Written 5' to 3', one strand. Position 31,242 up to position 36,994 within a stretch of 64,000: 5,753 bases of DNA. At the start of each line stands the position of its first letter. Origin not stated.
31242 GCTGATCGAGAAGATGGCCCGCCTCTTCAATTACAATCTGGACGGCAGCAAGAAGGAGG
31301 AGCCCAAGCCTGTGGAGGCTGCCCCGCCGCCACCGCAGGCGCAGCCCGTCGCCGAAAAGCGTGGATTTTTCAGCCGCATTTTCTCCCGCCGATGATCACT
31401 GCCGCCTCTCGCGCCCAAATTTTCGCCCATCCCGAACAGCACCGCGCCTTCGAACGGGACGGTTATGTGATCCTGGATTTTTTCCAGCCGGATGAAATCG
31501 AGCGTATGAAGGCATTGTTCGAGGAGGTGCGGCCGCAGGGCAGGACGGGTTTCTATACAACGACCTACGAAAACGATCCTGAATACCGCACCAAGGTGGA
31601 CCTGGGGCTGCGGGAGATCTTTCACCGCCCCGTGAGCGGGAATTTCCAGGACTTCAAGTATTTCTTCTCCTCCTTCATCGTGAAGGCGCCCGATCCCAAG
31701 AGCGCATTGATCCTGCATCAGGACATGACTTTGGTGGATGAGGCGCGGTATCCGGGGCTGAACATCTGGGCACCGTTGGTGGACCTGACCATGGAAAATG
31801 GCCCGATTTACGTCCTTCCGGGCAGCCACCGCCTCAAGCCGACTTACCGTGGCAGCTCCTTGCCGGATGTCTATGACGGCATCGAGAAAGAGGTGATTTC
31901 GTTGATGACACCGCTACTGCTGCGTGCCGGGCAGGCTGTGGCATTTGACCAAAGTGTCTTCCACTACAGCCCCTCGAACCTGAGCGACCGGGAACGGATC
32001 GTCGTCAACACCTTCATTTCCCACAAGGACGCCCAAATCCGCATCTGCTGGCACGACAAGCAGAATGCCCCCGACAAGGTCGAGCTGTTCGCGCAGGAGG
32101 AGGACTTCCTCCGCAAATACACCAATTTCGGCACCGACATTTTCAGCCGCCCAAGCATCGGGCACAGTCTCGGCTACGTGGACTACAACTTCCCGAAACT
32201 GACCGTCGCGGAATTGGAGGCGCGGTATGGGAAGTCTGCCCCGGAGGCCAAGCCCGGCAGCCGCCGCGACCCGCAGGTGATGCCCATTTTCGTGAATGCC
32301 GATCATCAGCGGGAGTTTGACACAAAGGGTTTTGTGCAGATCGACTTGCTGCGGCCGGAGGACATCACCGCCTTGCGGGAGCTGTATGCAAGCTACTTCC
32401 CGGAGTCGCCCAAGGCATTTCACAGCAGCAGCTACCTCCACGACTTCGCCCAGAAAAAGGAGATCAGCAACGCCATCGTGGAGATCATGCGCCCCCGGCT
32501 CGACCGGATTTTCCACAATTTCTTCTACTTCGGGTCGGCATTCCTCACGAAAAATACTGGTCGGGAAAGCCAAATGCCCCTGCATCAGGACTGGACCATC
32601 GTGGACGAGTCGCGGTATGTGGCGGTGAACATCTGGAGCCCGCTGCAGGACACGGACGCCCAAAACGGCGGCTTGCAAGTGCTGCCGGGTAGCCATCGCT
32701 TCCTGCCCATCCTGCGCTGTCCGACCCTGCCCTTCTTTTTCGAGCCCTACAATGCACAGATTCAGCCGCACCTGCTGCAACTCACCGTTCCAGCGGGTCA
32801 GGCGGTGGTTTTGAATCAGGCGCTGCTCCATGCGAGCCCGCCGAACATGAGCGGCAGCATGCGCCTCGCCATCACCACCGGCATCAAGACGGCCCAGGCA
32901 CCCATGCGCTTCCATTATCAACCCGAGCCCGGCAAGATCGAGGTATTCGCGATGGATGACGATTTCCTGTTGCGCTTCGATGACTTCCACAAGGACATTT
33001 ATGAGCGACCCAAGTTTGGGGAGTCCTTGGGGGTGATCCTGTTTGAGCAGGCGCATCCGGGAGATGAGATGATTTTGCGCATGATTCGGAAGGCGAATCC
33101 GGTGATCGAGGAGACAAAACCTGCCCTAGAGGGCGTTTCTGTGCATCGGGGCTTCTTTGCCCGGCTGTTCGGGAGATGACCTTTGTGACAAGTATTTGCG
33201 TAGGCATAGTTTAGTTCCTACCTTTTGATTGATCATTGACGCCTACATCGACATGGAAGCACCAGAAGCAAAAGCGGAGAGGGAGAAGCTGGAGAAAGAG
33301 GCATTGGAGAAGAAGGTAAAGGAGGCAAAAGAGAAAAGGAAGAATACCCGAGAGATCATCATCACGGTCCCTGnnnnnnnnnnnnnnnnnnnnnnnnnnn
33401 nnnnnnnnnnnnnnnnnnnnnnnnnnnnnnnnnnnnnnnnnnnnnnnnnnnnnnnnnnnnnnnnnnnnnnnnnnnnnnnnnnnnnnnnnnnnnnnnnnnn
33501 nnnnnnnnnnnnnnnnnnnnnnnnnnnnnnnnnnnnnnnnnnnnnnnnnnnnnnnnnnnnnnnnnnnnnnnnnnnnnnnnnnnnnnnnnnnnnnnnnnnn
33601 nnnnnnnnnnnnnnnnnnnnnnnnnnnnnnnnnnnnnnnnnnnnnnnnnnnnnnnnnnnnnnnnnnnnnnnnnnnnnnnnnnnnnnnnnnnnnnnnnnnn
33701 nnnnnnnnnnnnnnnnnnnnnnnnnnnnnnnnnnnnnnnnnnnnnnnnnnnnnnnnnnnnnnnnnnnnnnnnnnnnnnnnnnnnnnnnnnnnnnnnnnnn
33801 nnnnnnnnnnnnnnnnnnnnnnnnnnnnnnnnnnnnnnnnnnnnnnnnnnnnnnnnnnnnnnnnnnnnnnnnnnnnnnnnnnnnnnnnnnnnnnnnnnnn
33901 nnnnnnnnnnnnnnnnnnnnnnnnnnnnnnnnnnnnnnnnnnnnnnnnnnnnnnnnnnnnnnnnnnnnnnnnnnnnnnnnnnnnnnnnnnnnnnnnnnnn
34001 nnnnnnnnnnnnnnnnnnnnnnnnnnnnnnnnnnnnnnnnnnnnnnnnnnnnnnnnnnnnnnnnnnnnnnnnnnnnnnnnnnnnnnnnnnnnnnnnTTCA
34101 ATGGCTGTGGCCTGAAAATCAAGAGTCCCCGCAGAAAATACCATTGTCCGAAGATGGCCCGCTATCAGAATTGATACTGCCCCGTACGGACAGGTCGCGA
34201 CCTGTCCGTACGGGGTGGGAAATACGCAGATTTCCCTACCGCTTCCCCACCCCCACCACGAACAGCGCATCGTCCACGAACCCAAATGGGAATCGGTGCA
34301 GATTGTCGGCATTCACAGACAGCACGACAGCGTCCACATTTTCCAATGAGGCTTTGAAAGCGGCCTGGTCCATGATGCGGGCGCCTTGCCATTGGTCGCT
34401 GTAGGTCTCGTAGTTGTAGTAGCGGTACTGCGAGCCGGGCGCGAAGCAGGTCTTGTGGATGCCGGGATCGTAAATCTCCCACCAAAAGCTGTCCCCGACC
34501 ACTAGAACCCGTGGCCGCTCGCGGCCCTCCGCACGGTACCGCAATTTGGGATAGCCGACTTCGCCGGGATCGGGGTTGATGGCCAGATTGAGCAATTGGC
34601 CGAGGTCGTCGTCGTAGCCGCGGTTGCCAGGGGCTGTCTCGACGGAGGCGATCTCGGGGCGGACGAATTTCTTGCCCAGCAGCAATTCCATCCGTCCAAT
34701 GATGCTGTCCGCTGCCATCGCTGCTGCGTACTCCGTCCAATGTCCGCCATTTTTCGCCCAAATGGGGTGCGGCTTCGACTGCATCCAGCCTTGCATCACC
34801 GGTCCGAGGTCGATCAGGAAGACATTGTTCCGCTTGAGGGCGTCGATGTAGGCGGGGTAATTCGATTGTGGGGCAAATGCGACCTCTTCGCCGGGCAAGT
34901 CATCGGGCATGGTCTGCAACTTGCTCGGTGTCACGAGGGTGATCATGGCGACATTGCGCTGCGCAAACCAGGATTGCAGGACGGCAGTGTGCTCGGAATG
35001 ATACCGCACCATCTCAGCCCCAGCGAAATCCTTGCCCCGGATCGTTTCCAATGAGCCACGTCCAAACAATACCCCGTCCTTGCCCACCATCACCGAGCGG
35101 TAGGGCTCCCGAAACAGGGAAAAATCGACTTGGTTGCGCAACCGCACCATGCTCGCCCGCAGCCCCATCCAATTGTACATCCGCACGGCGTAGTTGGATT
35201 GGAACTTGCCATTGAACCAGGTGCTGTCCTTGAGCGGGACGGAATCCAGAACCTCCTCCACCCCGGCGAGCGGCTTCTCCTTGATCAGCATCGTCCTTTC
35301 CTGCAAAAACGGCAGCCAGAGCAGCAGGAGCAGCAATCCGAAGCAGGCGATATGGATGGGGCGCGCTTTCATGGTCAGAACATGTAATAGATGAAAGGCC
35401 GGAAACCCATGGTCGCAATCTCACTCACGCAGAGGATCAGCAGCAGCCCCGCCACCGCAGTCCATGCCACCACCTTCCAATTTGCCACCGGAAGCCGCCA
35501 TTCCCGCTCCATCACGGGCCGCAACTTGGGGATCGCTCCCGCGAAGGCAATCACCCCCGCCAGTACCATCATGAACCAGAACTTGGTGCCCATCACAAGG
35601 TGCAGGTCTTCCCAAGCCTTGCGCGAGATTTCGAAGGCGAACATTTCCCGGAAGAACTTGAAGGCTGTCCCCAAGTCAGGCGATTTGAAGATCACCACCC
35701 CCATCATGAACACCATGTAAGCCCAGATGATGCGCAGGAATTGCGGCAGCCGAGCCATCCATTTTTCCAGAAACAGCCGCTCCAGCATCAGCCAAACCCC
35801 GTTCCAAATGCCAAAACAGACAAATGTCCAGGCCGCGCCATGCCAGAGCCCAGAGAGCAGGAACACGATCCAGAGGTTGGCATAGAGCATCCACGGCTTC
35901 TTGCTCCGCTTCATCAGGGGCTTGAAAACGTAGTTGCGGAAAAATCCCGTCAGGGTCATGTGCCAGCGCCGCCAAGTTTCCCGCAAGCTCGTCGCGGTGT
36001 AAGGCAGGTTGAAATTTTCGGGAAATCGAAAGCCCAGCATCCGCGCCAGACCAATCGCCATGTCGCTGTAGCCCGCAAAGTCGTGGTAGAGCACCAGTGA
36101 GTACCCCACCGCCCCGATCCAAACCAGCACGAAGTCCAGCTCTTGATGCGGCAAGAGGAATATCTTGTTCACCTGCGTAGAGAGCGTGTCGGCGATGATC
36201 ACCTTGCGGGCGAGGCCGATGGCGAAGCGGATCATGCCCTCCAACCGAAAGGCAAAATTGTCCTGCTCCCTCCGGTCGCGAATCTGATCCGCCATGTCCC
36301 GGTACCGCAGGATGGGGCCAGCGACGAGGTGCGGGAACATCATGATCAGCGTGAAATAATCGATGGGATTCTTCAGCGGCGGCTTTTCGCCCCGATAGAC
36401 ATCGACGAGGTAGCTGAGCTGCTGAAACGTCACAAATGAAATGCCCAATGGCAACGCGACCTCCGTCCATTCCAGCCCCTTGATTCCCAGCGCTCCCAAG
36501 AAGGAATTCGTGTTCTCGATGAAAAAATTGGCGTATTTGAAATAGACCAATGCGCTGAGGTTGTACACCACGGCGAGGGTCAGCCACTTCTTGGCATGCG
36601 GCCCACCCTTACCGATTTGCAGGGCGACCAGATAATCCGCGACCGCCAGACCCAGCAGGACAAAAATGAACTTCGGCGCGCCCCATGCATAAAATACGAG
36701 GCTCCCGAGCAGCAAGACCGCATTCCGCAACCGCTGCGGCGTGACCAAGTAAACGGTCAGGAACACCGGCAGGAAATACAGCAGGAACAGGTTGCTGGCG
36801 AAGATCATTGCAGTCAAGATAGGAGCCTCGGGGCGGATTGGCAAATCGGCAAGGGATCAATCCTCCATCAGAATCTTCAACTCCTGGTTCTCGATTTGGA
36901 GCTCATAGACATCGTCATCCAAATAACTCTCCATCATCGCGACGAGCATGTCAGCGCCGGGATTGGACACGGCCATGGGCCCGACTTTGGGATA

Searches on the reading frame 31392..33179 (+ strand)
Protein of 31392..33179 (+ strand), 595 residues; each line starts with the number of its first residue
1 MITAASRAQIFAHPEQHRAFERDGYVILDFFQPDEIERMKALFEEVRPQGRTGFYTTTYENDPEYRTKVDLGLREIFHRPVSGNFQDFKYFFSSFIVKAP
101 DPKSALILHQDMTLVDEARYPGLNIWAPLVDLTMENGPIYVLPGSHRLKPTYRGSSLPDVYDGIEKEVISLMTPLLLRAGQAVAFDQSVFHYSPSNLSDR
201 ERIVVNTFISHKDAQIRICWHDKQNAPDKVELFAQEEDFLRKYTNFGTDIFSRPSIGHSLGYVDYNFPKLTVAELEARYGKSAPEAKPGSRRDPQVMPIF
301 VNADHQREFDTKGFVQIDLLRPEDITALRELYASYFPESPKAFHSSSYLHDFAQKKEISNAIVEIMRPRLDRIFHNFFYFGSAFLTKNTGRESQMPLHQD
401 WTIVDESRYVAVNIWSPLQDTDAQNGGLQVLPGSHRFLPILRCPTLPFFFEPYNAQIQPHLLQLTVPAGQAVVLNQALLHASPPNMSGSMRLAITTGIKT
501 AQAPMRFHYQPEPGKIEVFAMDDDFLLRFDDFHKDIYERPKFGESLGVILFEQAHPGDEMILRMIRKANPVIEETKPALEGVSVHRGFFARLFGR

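Call 32: search_protein_families(library=pfam, proteins=[window:31392-33179:+], max_evalue=0.01)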
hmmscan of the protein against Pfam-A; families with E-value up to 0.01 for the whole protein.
window:31392-33179:+ (595 aa): 1 family
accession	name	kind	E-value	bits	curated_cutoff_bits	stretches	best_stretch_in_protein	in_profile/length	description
PF05721.19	PhyH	-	1.1e-40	140.7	22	2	20-203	1-212/213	Phytanoyl-CoA dioxygenase (PhyH)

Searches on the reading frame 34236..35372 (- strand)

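Call 32: search_protein_families(library=pfam, proteins=[window:34236-35372:-], max_evalue=0.01)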
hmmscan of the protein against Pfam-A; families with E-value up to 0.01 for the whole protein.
window:34236-35372:- (378 aa): 1 family
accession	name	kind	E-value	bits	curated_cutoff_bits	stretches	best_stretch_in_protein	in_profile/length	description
PF16822.11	ALGX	-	3.8e-13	50.2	26.5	1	94-265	1-166/268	SGNH hydrolase-like domain, acetyltransferase AlgX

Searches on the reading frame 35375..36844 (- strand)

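Call 32: search_protein_families(library=pfam, proteins=[window:35375-36844:-], max_evalue=0.01)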
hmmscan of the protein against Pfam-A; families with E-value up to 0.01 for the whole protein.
window:35375-36844:- (489 aa): 2 families
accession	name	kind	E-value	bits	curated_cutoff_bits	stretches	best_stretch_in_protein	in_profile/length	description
PF03062.24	MBOAT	-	6.5e-26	91.9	27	1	159-360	80-299/337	MBOAT, membrane-bound O-acyltransferase family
PF13813.11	MBOAT_2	-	6.2e-08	33.3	25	1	275-338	2-67/85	Membrane bound O-acyl transferase family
